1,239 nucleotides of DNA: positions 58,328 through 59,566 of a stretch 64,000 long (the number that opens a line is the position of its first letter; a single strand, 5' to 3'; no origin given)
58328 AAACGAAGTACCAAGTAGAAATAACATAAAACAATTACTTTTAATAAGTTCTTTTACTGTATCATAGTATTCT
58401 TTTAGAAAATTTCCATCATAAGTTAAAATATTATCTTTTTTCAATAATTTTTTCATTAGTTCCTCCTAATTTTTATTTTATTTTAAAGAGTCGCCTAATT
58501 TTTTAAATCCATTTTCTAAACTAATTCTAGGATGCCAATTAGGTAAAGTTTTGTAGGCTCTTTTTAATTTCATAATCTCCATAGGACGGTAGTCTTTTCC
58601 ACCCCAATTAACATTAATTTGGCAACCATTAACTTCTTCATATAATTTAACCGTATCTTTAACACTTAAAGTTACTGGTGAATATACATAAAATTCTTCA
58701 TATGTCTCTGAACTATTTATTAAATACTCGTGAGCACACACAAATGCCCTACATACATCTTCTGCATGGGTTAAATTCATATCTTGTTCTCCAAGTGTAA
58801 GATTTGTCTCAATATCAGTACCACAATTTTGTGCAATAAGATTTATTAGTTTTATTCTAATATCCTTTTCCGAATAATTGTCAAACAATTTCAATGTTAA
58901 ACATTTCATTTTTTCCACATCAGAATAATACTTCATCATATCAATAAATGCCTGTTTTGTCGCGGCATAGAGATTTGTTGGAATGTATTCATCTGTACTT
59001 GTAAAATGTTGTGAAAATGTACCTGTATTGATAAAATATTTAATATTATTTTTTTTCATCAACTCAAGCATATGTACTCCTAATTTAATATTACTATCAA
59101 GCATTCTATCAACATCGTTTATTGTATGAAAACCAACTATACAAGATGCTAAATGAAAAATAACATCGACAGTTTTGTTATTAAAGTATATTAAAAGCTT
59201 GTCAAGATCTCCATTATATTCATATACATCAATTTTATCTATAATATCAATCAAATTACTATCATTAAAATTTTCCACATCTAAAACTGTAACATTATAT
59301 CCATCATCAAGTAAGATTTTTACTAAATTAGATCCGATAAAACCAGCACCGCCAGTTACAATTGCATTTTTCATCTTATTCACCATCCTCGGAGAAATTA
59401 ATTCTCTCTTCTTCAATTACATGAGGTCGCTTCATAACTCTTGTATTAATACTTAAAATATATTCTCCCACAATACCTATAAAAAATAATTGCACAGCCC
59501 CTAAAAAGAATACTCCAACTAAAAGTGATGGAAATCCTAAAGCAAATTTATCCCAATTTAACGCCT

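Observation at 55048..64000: Surface-glycosylation island: CDP-hexose pathway fused to a Gtr-type three-component glycosylation module and a Wzm/Wzt exporter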

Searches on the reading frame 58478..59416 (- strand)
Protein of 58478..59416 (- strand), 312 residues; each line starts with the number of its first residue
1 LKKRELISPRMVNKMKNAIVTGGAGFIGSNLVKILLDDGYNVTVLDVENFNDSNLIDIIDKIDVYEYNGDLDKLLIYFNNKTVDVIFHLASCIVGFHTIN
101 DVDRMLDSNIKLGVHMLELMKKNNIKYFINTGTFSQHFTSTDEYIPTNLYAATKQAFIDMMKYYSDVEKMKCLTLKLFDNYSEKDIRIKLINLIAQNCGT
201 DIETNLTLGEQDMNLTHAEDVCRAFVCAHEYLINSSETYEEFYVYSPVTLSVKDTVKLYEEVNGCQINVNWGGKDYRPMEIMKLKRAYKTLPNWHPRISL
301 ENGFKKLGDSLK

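Call 4: search_protein_families(library=pfam, proteins=[window:58478-59416:-], max_evalue=0.01)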
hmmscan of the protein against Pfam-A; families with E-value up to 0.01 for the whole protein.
window:58478-59416:- (312 aa): 8 families
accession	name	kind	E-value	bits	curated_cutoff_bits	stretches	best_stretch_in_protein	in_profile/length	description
PF01370.27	Epimerase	-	2.3e-29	103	20.9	1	19-231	2-227/240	NAD dependent epimerase/dehydratase family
PF16363.11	GDP_Man_Dehyd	-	5.4e-21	75.8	27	1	19-306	1-331/332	GDP-mannose 4,6 dehydratase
PF01073.25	3Beta_HSD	-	1e-09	38.3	22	1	19-139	1-122/280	3-beta hydroxysteroid dehydrogenase/isomerase family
PF07993.18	NAD_binding_4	-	0.00011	21.9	20.1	0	20-42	1-23/258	Male sterility protein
PF00106.31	adh_short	-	0.00079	19.4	26.6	0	16-61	1-46/195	short chain dehydrogenase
PF02719.21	Polysacc_synt_2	-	0.0013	18.4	20.2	1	19-165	2-153/293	Polysaccharide biosynthesis protein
PF04321.23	RmlD_sub_bind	-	0.0037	16.8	27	0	18-155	3-130/287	RmlD substrate binding domain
PF05368.20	NmrA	-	0.0069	16.5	27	0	17-143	4-117/298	NmrA-like family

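Call 5: search_protein_families(library=ncbifam, proteins=[window:58478-59416:-], max_evalue=0.01)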
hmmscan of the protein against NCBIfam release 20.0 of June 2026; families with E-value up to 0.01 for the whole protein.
window:58478-59416:- (312 aa): 44 families (the best 25 are shown)
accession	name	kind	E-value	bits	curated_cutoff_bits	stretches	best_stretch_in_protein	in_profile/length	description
TIGR01179.1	galE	equivalog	7.6e-19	67.7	262.3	1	19-179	3-175/332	UDP-glucose 4-epimerase GalE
TIGR04180.1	EDH_00030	hypoth_equivalog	1e-18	67.5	475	1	19-284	2-279/297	NAD-dependent 4,6-dehydratase LegB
TIGR02197.1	heptose_epim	equivalog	3.4e-16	59.3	274.6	1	19-187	2-177/316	ADP-glyceromanno-heptose 6-epimerase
TIGR01181.1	dTDP_gluc_dehyt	equivalog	3.5e-15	55.9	365.1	1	18-305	2-305/321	dTDP-glucose 4,6-dehydratase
TIGR03466.1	HpnA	hypoth_equivalog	1.2e-11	44.1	367.65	1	17-135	2-115/327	hopanoid-associated sugar epimerase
NF042423.1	oxyalk_red_Shew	equivalog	9.9e-10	38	580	1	11-144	4-129/331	2-alkyl-3-oxoalkanoate reductase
NF008360.0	PRK11150.1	equivalog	2e-09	37.1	452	1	19-226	3-212/310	ADP-glyceromanno-heptose 6-epimerase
NF042422.1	oxyalk_red_OleD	equivalog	5.5e-09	35.8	580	1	18-139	3-116/329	2-alkyl-3-oxoalkanoate reductase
NF043036.1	ErythonDh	equivalog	1.7e-08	34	325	1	18-126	3-117/321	D-erythronate dehydrogenase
NF007956.0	PRK10675.1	subfamily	1.1e-07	31.3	394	1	18-131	3-122/338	UDP-glucose 4-epimerase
NF007582.0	PRK10217.1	equivalog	5.1e-07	29.1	698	1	15-106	1-98/355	dTDP-glucose 4,6-dehydratase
TIGR01777.1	yfcH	hypoth_equivalog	5.8e-07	29.4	207.35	1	19-157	2-135/292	TIGR01777 family oxidoreductase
TIGR02622.1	CDP_4_6_dhtase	equivalog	1.3e-06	27.8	278.45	1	15-126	4-122/352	CDP-glucose 4,6-dehydratase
NF052578.1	StrlDmthSdmBMthl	equivalog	1.7e-06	28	600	1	18-135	3-115/328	sterol demethylase protein SdmB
NF007490.0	PRK10084.1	subfamily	4.9e-06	25.8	649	1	18-143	3-135/361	dTDP-glucose 4,6-dehydratase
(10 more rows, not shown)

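Call 14: search_solved_structures(query=window:58478-59374:-, max_evalue=0.001, show_alignments=2)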
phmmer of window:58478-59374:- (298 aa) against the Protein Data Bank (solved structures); distinct sequences matched with E-value up to 0.001: 60.
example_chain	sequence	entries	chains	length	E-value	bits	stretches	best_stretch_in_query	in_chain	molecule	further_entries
6bwl_A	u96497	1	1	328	1.1e-15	61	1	4-293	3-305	Pal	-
8rdg_A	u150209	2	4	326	4.9e-14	55.6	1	4-285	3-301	SDR family NAD(P)-dependent oxidoreductase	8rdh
8rdi_A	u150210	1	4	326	1.7e-13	53.8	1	4-285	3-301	SDR family NAD(P)-dependent oxidoreductase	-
2c20_A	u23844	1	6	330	3.3e-11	46.3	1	2-164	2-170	UDP-GLUCOSE 4-EPIMERASE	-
8wxk_A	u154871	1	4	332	2.1e-10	43.6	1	4-125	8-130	UDP-glucose 4-epimerase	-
4zrm_A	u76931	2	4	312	1.6e-09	40.7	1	3-291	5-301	UDP-glucose 4-epimerase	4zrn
1eq2_A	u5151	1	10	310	2.2e-09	40.3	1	5-172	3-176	ADP-L-GLYCERO-D-MANNOHEPTOSE 6-EPIMERASE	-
6dnt_A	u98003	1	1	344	5.1e-09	39.1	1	2-168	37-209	NAD-dependent epimerase/dehydratase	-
6vo6_A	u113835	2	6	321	5.5e-09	39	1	2-79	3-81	Putative sugar-nucleotide epimerase/dehydratease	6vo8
2x6t_A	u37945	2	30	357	6.3e-09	38.8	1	4-171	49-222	ADP-L-GLYCERO-D-MANNO-HEPTOSE-6-EPIMERASE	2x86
2hun_A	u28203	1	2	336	1.5e-08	37.6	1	4-211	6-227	336aa long hypothetical dTDP-glucose 4,6-dehydratase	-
6k0i_A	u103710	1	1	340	9.8e-08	34.9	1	3-123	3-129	UDP-glucose 4-epimerase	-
6k0g_A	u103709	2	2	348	1e-07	34.8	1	3-123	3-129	UDP-glucose 4-epimerase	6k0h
5u4q_A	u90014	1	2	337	2.1e-07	33.8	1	5-215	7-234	dTDP-glucose 4,6-dehydratase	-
6bi4_A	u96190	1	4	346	4.6e-07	32.7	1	3-187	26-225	dTDP-glucose 4,6-dehydratase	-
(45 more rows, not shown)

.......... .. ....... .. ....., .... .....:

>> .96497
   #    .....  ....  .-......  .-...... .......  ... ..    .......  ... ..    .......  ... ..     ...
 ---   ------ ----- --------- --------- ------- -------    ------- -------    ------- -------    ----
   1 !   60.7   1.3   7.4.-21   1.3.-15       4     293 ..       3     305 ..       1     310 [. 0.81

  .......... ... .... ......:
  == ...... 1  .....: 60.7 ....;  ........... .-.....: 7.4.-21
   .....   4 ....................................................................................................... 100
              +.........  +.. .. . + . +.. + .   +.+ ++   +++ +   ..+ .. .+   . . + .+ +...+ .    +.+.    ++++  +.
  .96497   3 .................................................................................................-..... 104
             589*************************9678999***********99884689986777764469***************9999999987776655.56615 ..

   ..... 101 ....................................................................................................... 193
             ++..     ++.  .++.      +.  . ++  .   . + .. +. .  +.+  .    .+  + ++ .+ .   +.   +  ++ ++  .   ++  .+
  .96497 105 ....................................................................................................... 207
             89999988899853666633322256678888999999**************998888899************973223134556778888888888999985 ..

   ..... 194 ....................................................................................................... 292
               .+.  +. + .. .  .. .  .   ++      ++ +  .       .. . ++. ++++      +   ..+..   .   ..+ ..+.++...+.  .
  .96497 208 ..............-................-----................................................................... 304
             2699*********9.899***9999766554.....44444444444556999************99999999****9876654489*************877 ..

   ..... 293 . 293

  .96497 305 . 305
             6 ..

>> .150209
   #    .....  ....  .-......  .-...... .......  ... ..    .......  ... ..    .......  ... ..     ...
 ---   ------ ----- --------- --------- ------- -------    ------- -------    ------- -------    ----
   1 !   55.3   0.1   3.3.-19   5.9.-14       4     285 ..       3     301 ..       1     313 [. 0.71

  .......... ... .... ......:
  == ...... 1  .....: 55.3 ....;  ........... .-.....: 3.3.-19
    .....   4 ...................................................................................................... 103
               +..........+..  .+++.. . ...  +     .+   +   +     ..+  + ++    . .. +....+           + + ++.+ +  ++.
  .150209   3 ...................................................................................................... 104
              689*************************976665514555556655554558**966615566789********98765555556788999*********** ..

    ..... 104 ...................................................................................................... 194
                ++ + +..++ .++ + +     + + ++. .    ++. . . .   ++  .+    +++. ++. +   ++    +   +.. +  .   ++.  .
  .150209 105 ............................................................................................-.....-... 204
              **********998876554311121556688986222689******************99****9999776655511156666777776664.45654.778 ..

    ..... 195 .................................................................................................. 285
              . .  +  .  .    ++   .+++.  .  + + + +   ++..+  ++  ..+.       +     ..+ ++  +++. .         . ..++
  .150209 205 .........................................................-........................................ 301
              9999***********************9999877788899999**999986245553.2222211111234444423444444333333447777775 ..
